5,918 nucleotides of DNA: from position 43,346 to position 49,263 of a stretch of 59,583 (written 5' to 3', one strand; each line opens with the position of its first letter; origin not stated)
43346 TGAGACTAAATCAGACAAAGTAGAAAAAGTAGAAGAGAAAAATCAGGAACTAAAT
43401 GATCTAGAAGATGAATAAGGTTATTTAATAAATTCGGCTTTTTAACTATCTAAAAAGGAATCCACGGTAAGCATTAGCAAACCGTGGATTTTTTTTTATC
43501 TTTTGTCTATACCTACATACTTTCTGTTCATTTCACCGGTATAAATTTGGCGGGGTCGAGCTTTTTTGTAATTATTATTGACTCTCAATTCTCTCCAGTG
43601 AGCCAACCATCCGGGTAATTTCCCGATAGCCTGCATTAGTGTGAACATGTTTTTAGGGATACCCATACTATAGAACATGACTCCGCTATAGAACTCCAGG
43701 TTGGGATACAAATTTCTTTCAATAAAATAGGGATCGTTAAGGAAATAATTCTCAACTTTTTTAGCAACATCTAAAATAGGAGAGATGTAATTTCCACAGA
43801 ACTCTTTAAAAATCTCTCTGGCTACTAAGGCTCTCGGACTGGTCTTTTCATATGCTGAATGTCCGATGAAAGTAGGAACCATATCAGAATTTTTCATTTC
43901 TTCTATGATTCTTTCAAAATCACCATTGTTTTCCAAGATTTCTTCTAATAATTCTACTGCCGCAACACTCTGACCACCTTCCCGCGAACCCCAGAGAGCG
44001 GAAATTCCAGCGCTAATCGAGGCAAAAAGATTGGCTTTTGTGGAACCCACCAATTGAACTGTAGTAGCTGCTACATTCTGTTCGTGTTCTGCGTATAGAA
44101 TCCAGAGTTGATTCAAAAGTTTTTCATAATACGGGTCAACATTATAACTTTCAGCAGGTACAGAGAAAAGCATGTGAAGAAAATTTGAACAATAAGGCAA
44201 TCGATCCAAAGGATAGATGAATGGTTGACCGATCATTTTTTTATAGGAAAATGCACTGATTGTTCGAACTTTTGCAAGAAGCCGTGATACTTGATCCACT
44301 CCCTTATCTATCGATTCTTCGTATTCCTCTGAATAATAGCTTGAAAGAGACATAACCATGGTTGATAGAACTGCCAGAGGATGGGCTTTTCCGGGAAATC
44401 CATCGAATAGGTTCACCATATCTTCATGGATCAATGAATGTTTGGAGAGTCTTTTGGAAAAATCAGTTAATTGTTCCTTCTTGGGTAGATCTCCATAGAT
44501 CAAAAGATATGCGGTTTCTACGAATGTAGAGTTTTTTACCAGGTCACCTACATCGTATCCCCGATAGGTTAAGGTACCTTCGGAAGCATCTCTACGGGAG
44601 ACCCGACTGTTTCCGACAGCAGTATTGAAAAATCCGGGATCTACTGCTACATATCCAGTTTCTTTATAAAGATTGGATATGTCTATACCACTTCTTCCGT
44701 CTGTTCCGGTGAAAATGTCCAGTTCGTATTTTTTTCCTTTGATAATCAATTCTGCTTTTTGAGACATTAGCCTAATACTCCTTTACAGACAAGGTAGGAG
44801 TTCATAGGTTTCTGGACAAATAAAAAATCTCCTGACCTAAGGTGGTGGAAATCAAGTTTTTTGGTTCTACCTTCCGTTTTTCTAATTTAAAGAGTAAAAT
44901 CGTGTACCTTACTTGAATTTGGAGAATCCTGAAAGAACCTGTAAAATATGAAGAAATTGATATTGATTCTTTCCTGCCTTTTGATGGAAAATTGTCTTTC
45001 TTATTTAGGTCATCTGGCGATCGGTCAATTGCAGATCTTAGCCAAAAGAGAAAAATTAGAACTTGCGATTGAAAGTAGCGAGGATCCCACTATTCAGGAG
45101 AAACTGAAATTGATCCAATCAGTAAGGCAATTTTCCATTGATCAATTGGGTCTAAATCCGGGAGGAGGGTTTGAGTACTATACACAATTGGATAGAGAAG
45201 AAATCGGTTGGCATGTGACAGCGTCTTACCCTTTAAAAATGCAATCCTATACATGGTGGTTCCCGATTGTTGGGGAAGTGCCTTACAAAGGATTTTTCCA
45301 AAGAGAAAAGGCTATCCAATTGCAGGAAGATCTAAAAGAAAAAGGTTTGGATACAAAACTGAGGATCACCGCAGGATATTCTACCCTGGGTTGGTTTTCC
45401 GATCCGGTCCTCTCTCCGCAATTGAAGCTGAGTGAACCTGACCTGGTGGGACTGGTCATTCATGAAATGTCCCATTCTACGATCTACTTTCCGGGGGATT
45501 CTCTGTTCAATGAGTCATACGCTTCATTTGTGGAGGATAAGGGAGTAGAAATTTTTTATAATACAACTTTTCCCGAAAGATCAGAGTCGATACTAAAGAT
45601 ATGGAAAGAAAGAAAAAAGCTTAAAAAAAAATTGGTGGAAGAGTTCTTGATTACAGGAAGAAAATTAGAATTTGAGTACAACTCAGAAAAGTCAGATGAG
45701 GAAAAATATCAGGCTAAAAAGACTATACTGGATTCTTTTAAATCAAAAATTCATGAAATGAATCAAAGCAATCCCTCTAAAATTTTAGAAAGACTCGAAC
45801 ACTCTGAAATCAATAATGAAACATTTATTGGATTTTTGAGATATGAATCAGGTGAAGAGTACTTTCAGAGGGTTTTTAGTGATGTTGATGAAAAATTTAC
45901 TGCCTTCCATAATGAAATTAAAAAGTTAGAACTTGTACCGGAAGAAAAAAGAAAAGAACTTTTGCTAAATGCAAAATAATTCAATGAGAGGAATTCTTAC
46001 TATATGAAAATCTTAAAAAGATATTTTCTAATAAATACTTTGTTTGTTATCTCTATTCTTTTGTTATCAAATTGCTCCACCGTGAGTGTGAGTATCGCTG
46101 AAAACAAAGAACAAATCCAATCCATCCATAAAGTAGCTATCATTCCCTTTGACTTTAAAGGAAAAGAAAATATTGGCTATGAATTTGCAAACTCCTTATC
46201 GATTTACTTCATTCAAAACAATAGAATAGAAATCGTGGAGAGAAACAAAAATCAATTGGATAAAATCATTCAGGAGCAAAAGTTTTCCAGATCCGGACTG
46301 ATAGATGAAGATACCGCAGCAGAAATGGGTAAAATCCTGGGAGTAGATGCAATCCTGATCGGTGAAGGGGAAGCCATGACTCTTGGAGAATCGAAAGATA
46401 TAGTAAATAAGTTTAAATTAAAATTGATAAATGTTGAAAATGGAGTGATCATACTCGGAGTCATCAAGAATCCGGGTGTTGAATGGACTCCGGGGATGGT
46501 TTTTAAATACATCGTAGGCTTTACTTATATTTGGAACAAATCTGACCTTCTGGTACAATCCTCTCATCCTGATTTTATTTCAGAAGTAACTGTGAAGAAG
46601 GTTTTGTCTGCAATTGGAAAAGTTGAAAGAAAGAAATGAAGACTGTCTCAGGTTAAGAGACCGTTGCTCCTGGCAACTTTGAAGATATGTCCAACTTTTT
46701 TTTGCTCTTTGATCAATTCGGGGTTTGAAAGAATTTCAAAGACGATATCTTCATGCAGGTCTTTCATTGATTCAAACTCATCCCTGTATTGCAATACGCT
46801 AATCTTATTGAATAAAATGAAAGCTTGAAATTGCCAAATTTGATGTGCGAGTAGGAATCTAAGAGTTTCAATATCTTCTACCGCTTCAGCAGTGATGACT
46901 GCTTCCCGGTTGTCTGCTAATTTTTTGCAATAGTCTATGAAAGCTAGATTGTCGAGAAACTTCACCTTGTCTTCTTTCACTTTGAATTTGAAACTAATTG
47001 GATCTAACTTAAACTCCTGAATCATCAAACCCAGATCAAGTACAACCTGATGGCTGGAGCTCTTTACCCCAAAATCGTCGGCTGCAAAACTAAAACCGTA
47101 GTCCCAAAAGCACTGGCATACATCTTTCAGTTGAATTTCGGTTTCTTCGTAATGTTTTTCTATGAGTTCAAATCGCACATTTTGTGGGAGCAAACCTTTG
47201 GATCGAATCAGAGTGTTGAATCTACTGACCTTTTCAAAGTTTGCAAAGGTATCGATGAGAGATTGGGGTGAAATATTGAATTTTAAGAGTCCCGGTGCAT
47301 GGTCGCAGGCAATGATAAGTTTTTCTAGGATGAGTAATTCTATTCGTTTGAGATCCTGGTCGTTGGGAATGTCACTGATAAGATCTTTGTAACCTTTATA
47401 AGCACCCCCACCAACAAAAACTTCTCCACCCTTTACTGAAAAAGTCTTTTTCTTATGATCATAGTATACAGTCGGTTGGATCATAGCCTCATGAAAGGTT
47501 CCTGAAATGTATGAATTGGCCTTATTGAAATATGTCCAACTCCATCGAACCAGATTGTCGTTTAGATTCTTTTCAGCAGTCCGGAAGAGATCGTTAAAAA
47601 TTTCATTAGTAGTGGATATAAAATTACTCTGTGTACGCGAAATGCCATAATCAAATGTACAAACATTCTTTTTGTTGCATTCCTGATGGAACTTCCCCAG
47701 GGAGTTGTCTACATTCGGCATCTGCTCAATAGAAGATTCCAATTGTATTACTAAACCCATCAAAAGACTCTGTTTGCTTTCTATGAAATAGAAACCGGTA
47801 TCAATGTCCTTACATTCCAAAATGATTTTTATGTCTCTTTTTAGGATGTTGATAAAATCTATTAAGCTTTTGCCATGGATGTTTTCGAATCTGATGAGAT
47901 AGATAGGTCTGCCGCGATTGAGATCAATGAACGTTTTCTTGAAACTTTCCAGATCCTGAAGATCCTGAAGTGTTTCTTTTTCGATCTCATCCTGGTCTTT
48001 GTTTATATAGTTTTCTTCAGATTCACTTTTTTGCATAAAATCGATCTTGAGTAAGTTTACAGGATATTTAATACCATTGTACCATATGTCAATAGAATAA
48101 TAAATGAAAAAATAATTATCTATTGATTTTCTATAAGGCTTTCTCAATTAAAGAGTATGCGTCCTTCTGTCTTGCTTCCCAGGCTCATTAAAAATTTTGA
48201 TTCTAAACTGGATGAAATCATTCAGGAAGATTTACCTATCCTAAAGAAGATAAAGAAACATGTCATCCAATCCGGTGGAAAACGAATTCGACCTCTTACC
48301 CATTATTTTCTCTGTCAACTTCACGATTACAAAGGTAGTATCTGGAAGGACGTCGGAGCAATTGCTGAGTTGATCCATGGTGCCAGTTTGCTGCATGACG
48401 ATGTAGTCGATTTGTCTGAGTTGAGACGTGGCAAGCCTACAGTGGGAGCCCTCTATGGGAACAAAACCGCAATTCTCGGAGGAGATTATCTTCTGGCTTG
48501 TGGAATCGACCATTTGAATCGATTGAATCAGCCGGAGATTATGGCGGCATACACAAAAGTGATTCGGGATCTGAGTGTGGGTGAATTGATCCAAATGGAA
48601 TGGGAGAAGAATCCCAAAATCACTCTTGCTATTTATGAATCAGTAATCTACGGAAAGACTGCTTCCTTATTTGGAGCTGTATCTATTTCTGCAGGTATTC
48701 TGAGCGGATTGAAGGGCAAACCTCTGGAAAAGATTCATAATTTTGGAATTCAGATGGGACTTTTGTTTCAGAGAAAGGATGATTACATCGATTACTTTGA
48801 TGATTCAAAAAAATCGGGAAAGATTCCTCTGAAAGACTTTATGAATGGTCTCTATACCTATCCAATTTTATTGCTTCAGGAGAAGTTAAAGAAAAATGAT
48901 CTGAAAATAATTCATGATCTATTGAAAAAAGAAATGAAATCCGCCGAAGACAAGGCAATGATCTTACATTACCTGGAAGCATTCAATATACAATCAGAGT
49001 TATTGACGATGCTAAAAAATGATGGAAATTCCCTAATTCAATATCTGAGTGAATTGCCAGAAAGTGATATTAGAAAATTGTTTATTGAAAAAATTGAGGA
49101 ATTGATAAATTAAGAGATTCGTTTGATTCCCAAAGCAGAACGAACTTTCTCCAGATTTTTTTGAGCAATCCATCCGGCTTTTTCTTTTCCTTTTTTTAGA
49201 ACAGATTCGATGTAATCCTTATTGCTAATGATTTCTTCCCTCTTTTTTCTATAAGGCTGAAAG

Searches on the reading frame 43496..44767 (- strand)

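Call 48: search_protein_families(library=pfam, max_evalue=0.001, proteins=[window:43496-44767:-])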
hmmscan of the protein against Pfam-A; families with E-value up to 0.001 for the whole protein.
window:43496-44767:- (423 aa): 1 family
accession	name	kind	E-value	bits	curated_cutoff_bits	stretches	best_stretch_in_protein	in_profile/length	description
PF00285.26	Citrate_synt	-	1.3e-104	350.6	27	1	45-406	1-357/357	Citrate synthase, C-terminal domain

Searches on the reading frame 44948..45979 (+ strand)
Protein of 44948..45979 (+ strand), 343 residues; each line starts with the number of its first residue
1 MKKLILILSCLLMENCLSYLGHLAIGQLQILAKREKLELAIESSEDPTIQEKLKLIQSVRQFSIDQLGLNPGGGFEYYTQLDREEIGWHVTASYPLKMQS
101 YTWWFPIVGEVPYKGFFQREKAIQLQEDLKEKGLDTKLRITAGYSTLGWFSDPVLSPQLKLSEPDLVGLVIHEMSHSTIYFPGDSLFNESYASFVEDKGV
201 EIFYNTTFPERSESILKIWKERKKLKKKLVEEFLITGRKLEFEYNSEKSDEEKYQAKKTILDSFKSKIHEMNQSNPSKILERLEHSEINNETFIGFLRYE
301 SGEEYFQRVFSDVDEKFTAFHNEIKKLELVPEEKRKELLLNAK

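Call 48: search_protein_families(library=pfam, max_evalue=0.001, proteins=[window:44948-45979:+])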
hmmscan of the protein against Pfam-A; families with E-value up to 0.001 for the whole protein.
window:44948-45979:+ (343 aa): 1 family
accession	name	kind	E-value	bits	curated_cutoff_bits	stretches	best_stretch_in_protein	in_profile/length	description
PF10023.15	Aminopep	-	5e-91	305.8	25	1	18-339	1-322/322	Putative aminopeptidase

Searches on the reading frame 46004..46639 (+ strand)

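Call 48: search_protein_families(library=pfam, max_evalue=0.001, proteins=[window:46004-46639:+])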
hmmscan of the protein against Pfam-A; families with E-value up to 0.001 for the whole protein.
window:46004-46639:+ (211 aa): 2 families
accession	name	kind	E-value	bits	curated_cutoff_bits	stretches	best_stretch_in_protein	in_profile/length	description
PF13036.11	LpoB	-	3e-08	34.1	22.3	1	60-150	49-140/147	Peptidoglycan-synthase activator LpoB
PF03783.19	CsgG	-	1.5e-06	28.1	20.8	1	58-120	37-96/210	Curli production assembly/transport component CsgG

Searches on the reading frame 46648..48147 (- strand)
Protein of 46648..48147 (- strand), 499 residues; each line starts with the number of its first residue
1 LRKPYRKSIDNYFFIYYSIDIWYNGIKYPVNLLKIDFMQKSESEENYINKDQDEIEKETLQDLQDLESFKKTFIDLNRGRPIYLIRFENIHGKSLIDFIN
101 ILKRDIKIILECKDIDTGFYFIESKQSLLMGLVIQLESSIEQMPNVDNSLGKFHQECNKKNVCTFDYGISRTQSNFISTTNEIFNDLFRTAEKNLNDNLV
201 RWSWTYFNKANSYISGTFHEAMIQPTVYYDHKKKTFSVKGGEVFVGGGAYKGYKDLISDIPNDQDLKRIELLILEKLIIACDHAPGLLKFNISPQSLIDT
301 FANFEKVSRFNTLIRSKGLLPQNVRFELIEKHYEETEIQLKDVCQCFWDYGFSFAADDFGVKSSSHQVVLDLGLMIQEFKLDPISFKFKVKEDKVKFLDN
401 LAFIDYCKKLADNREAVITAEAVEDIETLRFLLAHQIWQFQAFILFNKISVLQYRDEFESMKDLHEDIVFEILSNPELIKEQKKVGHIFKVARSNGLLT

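Call 48: search_protein_families(library=pfam, max_evalue=0.001, proteins=[window:46648-48147:-])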
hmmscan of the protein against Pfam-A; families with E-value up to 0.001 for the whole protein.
window:46648-48147:- (499 aa): 1 family
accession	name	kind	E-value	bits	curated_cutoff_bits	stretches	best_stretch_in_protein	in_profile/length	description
PF00563.25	EAL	-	7.5e-08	32.5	31.3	1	270-435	64-223/236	EAL domain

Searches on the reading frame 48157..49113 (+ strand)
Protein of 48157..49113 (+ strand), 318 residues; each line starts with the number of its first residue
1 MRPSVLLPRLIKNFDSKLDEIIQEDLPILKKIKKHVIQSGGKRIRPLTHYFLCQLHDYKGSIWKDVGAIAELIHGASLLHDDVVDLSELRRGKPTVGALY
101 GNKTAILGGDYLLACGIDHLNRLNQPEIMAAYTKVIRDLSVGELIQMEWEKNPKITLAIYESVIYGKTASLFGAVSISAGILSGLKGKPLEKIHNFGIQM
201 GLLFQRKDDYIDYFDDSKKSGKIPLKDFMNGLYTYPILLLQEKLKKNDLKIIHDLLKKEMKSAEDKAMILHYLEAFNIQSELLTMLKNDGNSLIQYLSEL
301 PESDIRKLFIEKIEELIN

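Call 48: search_protein_families(library=pfam, max_evalue=0.001, proteins=[window:48157-49113:+])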
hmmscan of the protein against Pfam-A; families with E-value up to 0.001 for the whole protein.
window:48157-49113:+ (318 aa): 1 family
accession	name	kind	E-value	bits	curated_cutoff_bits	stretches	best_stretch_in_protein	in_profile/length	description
PF00348.22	polyprenyl_synt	-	2e-61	207.8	27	1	28-272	3-250/251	Polyprenyl synthetase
